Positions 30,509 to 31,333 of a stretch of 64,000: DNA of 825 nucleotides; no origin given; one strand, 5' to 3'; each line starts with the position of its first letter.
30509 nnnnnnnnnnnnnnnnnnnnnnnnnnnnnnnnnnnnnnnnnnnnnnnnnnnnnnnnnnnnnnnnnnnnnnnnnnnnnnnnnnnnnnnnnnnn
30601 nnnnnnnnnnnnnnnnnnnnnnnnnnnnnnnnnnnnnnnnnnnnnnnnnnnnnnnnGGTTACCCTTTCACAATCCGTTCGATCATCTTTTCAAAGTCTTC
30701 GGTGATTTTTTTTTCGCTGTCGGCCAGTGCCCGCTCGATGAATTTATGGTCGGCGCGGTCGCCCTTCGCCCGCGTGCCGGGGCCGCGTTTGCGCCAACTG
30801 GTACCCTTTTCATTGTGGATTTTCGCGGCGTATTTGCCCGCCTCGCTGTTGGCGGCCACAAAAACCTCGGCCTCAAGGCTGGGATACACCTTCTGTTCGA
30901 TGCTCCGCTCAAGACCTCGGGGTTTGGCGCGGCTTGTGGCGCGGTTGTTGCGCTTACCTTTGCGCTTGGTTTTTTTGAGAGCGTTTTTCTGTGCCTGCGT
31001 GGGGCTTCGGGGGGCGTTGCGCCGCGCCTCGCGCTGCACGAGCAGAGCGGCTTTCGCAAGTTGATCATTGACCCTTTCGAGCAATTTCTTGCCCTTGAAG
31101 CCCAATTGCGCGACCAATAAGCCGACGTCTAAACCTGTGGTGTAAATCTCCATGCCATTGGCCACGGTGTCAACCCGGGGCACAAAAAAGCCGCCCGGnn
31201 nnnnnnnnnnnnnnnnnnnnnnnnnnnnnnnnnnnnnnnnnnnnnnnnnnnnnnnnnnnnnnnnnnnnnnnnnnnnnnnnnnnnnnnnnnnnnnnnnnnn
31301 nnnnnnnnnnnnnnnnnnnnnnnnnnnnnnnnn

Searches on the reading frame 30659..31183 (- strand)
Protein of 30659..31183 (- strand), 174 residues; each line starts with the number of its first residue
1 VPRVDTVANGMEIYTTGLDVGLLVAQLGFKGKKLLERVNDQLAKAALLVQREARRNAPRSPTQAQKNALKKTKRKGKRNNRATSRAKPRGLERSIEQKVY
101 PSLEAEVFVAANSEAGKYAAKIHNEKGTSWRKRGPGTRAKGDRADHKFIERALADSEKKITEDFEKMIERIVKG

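Call 8: search_protein_families(library=pfam, proteins=[window:30659-31183:-], max_evalue=0.01)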
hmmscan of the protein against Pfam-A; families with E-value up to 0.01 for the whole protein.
window:30659-31183:- (174 aa): 0 families

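Call 10: search_protein_families(library=phrogs, proteins=[window:30659-31183:-], max_evalue=0.01)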
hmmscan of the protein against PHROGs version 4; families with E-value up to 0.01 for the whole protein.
window:30659-31183:- (174 aa): 1 family
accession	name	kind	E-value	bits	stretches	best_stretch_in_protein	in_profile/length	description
phrog_5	-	connector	3.9e-05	24.6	1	7-173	87-210/239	tail completion or Neck1 protein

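Call 11: search_protein_families(library=ncbifam, proteins=[window:30659-31183:-], max_evalue=0.01)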
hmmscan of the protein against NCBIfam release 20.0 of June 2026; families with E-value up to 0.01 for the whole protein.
window:30659-31183:- (174 aa): 1 family
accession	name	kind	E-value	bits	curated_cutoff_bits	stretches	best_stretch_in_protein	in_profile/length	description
TIGR01725.1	phge_HK97_gp10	equivalog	0.00048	20.7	30.8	1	36-173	20-120/120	HK97-gp10 family putative phage morphogenesis protein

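Call 42: find_encoding_contigs(protein=window:30659-31183:-, flank=4000, max_places=4)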
Protein window:30659-31183:- (174 aa): 1 contig read that carries it; 1 place shown.
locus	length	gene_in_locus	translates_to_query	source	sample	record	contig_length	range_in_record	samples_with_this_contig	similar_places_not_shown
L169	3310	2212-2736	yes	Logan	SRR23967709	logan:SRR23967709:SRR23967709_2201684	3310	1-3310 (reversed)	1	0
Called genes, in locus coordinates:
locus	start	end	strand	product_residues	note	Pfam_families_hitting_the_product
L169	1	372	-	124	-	?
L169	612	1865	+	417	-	-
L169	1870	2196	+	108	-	-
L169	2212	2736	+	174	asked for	-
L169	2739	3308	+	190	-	?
